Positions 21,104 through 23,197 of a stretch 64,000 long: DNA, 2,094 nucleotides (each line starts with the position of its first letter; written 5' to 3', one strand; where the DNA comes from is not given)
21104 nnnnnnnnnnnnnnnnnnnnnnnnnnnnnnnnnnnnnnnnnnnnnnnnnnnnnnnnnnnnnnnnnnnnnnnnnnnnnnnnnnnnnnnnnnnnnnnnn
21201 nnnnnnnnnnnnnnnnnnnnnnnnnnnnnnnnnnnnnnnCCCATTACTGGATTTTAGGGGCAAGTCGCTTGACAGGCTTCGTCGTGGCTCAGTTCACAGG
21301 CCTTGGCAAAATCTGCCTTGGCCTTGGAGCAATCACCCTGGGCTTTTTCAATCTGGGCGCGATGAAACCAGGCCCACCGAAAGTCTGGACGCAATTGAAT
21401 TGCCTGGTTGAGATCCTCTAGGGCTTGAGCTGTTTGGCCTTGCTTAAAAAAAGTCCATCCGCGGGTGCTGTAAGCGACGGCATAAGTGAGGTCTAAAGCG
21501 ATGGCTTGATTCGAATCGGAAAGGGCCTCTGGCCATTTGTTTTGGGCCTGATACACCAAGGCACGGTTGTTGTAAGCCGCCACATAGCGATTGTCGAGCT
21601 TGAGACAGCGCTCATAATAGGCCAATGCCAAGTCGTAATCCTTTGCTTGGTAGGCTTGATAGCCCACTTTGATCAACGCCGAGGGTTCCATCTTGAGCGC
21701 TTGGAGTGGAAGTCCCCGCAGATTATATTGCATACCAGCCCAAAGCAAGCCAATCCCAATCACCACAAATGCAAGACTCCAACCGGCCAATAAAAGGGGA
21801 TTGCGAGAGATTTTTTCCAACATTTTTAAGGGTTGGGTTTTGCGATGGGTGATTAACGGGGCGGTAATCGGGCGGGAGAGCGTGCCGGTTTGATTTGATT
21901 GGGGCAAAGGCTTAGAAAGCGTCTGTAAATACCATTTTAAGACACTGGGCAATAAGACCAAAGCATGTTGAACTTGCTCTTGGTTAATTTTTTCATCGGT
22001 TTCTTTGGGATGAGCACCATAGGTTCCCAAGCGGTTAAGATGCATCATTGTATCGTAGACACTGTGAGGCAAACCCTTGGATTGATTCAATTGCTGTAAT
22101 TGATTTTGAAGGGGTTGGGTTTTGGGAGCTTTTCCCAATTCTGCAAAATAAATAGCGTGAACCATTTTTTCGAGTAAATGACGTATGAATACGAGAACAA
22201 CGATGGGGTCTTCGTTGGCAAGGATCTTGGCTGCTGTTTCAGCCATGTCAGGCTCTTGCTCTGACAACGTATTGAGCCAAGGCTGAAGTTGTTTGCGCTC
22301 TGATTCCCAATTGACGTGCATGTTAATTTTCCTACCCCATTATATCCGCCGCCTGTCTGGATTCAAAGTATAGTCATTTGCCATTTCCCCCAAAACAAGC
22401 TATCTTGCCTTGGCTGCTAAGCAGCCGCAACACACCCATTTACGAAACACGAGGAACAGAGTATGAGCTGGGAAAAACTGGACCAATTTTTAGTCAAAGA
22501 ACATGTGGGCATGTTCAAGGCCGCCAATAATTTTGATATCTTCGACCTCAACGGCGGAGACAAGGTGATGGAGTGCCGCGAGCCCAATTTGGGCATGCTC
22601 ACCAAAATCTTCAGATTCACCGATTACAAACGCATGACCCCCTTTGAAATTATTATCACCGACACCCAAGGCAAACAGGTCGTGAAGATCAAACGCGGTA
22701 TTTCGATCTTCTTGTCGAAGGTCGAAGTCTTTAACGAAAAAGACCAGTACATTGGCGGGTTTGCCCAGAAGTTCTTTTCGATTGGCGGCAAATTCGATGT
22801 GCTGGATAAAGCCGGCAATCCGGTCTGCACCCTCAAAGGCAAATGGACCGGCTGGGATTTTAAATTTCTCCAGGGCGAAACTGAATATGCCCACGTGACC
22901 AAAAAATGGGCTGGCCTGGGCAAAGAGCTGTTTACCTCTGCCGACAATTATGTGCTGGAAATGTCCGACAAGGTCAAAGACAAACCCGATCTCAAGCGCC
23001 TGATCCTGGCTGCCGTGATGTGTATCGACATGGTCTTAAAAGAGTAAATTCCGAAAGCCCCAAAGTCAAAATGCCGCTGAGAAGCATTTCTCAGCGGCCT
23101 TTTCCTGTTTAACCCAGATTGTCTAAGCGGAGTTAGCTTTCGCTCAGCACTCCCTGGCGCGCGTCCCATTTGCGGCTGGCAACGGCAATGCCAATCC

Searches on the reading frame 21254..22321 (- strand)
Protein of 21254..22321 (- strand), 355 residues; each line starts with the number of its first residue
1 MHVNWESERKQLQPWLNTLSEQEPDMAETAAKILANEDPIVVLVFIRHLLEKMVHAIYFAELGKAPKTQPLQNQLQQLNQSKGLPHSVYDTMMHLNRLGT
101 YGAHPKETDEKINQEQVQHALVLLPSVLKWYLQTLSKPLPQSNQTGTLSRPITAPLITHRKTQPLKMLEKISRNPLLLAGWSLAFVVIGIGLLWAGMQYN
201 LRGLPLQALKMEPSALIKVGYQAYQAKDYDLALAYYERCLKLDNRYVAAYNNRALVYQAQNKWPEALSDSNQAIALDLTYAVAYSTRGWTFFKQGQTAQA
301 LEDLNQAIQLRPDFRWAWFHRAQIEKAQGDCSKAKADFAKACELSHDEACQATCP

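Call 4: search_protein_families(library=pfam, proteins=[window:21254-22321:-], max_evalue=0.01)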
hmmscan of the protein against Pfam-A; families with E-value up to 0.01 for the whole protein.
window:21254-22321:- (355 aa): 15 families
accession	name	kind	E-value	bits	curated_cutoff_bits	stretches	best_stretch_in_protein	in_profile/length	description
PF00515.34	TPR_1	-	2e-22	78.4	27.8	3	281-314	1-34/34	Tetratricopeptide repeat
PF07719.23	TPR_2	-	1.5e-19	68.9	27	2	282-313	2-33/34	Tetratricopeptide repeat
PF13414.12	TPR_11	-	8.2e-16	57.9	26.8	3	290-329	3-42/42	TPR repeat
PF13181.12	TPR_8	-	4.3e-13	48.7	25.7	1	283-313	3-33/34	Tetratricopeptide repeat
PF13424.12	TPR_12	-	1.6e-12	47.8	30.1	2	248-311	4-75/77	Tetratricopeptide repeat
PF13371.12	TPR_9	-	7.8e-11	42.3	35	2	257-313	5-61/73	Tetratricopeptide repeat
PF13431.12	TPR_17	-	6.6e-10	38.9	24.4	1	235-267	1-33/34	Tetratricopeptide repeat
PF13432.12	TPR_16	-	3.1e-09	37.6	32.7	2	287-343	3-59/65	Tetratricopeptide repeat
PF13428.12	TPR_14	-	1.1e-08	35.3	23.5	1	285-324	5-44/44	Tetratricopeptide repeat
PF14559.12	TPR_19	-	4.7e-08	33.7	25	2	292-336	2-46/68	Tetratricopeptide repeat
PF13374.12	TPR_10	-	1e-06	29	27.5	0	248-275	3-30/42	Tetratricopeptide repeat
PF25575.1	TPR_BSK1_C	-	3.3e-06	27.4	42.2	1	218-284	47-114/118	Serine/threonine-protein kinase BSK1-like, TPR repeats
PF13643.11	DUF4145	-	5.2e-06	26.9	23.1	1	30-122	3-85/88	Domain of unknown function (DUF4145)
PF13174.12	TPR_6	-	1.5e-05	25.7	26.3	0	287-313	6-32/33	Tetratricopeptide repeat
PF12569.14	NatA_aux_su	-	0.00034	20.1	33.3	0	294-344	205-255/515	N-terminal acetyltransferase A, auxiliary subunit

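Call 28: search_protein_families(library=padloc, proteins=[window:21254-22321:-], max_evalue=0.001)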
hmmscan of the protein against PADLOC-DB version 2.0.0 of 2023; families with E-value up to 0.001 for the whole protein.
window:21254-22321:- (355 aa): 1 family
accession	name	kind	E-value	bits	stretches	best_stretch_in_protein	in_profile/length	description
PDLC04472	PDC-M16A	-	2.1e-07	27.7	1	18-142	8-130/930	-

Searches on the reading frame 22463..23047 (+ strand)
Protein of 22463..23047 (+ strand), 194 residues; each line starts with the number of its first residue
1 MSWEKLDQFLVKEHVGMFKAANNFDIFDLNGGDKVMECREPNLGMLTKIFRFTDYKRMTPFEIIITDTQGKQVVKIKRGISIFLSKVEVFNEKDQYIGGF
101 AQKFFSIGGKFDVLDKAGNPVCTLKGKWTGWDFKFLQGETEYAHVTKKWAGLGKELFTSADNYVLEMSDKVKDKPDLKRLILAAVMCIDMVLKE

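Call 10: search_protein_families(library=pfam, proteins=[window:22463-23047:+], max_evalue=0.00001)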
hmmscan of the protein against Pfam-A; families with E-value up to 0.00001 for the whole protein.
window:22463-23047:+ (194 aa): 1 family
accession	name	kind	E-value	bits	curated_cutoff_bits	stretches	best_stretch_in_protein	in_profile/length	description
PF03803.21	Scramblase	-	2.9e-19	69.7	25.4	1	16-191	37-217/221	Scramblase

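Call 64: find_encoding_contigs(protein=window:22463-23047:+, flank=10000, max_places=6)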
Protein window:22463-23047:+ (194 aa): 6 contigs read that carry it; 5 places shown.
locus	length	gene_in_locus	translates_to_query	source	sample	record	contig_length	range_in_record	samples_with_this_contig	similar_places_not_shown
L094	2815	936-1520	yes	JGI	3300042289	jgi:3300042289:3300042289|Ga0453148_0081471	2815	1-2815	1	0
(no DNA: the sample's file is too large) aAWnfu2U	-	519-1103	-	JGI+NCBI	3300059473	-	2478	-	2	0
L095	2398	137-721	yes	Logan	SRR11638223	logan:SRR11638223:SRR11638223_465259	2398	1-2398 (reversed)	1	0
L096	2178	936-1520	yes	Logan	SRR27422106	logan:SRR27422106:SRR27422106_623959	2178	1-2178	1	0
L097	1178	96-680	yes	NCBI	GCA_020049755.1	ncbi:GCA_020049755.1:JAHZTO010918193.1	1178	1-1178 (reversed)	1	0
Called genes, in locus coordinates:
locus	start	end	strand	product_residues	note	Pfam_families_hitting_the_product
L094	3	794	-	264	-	?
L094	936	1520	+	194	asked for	PF03803:Scramblase, PF04525:LOR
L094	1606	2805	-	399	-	PF00324:AA_permease, PF13520:AA_permease_2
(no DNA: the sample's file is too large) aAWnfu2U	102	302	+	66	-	-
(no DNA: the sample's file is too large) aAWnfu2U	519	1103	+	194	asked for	PF03803:Scramblase, PF04525:LOR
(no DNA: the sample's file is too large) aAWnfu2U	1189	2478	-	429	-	?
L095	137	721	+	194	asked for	PF03803:Scramblase, PF04525:LOR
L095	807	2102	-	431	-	PF00324:AA_permease, PF13520:AA_permease_2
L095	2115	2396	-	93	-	?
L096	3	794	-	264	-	?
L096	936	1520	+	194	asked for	PF03803:Scramblase, PF04525:LOR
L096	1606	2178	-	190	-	?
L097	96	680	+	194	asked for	PF03803:Scramblase, PF04525:LOR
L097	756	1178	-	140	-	?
